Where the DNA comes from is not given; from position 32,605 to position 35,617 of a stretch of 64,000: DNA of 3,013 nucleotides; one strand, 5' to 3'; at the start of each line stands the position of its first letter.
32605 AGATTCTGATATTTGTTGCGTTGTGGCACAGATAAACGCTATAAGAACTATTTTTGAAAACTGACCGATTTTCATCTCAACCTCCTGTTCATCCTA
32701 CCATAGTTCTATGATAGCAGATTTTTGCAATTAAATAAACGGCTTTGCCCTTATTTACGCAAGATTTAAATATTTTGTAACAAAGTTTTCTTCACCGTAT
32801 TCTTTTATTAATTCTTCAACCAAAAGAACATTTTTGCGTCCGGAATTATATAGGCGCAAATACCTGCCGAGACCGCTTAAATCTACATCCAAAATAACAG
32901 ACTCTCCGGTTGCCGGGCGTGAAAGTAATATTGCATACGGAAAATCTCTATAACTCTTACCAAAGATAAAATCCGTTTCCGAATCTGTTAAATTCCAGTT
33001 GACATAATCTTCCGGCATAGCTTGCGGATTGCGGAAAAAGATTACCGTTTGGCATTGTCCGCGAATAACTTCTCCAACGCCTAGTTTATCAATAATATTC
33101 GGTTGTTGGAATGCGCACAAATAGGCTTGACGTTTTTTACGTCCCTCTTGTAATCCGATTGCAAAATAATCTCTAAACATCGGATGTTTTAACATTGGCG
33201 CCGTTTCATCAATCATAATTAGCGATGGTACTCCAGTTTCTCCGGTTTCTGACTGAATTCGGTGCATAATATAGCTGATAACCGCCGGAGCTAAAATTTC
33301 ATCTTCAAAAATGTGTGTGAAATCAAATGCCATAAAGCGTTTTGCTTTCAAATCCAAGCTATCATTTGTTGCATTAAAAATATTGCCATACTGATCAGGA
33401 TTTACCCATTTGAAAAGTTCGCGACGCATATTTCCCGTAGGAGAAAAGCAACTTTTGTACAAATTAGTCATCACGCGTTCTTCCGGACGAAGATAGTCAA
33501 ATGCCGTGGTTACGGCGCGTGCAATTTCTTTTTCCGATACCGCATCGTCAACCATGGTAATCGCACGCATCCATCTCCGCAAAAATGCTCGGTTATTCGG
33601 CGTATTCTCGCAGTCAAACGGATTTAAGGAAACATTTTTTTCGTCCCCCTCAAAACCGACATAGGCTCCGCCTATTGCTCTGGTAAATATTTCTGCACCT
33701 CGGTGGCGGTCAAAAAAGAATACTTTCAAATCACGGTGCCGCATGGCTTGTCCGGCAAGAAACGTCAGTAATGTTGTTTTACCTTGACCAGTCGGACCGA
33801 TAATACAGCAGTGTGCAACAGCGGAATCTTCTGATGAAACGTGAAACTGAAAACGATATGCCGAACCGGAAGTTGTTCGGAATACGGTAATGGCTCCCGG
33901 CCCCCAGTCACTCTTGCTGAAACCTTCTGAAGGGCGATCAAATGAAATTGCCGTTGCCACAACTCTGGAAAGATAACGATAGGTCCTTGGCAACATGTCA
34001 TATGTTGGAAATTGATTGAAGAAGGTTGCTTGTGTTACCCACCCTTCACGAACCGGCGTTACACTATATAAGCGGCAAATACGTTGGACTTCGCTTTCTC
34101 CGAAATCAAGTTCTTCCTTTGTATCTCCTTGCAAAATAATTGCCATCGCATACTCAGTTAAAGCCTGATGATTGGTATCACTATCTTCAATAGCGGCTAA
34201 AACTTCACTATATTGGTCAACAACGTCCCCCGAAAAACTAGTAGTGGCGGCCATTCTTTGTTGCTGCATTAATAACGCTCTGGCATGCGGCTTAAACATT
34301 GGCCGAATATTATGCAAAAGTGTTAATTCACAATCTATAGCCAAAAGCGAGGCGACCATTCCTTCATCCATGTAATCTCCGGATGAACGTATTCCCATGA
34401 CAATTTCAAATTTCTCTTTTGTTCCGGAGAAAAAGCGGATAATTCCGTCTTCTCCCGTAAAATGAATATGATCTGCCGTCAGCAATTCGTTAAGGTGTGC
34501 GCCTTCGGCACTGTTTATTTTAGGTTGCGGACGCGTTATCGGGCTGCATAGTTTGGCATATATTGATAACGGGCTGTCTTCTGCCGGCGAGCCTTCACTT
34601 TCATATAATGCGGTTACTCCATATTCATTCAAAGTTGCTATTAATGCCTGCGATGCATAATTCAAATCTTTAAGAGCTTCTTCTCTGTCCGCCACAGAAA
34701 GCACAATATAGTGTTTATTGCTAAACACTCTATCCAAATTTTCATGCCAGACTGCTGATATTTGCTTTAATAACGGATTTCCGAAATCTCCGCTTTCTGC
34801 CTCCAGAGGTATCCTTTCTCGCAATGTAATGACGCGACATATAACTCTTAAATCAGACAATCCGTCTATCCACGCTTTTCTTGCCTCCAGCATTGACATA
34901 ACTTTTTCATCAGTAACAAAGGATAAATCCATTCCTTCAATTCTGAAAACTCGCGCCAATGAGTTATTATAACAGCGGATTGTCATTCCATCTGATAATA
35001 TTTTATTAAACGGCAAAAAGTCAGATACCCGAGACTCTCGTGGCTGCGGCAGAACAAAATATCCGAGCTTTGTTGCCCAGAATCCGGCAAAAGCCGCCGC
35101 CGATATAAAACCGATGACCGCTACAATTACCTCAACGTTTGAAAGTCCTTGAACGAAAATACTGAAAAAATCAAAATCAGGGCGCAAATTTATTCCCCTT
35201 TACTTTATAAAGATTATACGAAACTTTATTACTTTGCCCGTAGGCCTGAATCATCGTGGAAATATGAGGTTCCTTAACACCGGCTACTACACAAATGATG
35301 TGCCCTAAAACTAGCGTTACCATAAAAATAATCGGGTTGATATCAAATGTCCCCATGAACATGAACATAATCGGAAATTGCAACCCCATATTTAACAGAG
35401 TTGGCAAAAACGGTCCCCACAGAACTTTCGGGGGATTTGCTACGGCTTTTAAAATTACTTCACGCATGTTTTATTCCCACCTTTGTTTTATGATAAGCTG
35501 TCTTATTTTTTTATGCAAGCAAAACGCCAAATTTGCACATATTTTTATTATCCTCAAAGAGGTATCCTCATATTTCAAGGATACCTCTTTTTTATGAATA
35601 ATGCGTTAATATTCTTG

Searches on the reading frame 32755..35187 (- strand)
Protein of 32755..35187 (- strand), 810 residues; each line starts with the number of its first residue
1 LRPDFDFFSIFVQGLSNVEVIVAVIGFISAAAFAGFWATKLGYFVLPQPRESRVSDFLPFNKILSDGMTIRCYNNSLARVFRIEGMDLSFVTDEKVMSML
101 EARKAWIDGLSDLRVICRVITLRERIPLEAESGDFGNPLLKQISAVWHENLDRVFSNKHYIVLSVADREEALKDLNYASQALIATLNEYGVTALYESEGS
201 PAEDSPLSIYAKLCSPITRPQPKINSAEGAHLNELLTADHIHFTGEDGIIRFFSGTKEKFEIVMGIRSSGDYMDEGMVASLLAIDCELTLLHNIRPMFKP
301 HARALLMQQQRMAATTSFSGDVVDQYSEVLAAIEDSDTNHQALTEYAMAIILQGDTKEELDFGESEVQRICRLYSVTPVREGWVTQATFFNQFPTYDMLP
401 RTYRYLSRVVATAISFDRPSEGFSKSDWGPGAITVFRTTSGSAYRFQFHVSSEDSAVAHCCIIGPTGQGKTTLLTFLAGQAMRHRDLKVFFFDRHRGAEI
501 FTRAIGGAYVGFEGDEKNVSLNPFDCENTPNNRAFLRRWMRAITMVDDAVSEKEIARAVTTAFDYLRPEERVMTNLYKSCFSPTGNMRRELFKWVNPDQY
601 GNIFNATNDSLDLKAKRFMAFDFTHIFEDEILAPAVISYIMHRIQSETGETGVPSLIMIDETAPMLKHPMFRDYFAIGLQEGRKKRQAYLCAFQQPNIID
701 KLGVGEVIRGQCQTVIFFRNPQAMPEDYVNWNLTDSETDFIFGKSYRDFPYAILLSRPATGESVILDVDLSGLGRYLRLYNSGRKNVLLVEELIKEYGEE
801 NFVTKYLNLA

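Call 6: search_protein_families(library=pfam, proteins=[window:32755-35187:-], max_evalue=0.1)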
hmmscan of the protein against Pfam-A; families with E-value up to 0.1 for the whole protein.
window:32755-35187:- (810 aa): 11 families
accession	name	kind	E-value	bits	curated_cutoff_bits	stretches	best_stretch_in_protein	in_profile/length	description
PF03135.19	CagE_TrbE_VirB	-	4.9e-13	50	21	1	221-395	29-197/204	CagE, TrbE, VirB family, component of type IV transporter system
PF19044.6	P-loop_TraG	-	8e-06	25.2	25.8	1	584-674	181-271/413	TraG P-loop domain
PF25199.1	nSTAND_NTPase5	-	0.00032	21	34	1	450-496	34-80/145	Novel STAND NTPase 5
PF01935.23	DUF87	-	0.001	19.6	23.2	1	458-495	24-61/220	Helicase HerA, central domain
PF13401.12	AAA_22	-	0.003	18.3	27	1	459-545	7-60/130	AAA domain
PF10412.15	TrwB_AAD_bind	-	0.0048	16.3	20.5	1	454-526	12-73/387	Type IV secretion-system coupling protein DNA-binding domain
PF00005.33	ABC_tran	-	0.015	16.3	25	1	460-482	14-36/137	ABC transporter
PF01695.23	IstB_IS21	-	0.029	14.3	24.1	0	461-495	96-129/238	IstB-like ATP binding protein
PF20720.3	nSTAND3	-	0.034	14.3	27.2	1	459-489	19-48/155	Novel STAND NTPase 3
PF05729.18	NACHT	-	0.062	13.6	26.7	0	460-485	3-28/167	NACHT domain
PF01580.24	FtsK_SpoIIIE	-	0.065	13.1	24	0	426-485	13-68/221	FtsK/SpoIIIE family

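Call 38: search_solved_structures(query=window:32755-35187:-, max_evalue=0.00001)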
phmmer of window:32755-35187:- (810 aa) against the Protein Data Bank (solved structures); distinct sequences matched with E-value up to 0.00001: 3.
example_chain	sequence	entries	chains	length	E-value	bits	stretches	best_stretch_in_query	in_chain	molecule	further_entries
7o41_A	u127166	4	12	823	4.1e-46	160.8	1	169-745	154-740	TrwK protein | Type IV secretion system protein virB4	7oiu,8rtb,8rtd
7o43_A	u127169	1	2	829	4.3e-46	160.8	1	169-745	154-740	TrwK protein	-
7o42_A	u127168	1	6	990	8.8e-46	159.8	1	169-745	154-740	TrwK protein,Protein hcp1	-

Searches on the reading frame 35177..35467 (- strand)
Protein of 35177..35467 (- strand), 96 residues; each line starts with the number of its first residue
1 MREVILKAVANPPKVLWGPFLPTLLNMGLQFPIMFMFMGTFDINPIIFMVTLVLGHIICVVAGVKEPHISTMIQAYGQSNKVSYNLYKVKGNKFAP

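Call 6: search_protein_families(library=pfam, proteins=[window:35177-35467:-], max_evalue=0.1)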
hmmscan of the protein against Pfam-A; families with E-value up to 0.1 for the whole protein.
window:35177-35467:- (96 aa): 0 families

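Call 59: search_protein_families(library=ncbifam, proteins=[window:35177-35467:-], max_evalue=0.01)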
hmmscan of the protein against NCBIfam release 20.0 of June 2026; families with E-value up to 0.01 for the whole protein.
window:35177-35467:- (96 aa): 0 families
